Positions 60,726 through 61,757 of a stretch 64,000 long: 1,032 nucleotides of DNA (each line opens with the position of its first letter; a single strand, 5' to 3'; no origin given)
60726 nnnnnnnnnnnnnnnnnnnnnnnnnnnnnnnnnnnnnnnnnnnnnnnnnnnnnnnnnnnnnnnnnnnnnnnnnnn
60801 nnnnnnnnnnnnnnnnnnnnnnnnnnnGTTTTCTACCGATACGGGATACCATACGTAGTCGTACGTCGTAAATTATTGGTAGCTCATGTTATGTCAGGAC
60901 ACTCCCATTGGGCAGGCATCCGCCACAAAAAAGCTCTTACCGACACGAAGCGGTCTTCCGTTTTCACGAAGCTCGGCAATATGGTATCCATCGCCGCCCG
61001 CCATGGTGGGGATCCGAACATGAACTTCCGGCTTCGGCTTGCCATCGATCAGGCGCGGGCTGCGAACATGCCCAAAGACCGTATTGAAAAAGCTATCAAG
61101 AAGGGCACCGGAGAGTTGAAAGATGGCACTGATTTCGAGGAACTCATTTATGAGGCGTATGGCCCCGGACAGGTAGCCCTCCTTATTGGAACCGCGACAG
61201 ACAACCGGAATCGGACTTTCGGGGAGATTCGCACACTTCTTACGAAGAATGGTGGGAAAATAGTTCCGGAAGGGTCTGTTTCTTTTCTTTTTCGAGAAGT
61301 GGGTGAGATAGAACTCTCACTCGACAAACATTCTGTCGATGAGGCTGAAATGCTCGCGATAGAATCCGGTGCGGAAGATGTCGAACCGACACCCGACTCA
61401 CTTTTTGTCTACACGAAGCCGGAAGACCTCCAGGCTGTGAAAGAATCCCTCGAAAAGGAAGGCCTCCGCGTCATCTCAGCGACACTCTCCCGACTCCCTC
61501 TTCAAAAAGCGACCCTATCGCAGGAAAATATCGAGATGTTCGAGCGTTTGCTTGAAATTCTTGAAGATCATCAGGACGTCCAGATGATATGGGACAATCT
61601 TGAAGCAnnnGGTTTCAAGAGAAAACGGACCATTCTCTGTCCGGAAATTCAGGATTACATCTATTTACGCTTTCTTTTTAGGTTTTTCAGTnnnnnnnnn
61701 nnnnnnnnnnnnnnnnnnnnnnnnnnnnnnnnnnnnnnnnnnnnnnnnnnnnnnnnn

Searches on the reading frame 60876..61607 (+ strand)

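Call 8: search_protein_families(library=pfam, proteins=[window:60876-61607:+], max_evalue=0.001)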
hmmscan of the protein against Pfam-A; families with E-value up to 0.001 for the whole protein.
window:60876-61607:+ (244 aa): 2 families
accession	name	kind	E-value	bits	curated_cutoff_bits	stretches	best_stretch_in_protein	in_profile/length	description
PF01709.26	Transcrip_reg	-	5.8e-47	159.8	27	1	87-242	1-160/160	TACO1/YebC second and third domain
PF20772.2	TACO1_YebC_N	-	5e-29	101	36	1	10-80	1-73/73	TACO1/YebC protein N-terminal domain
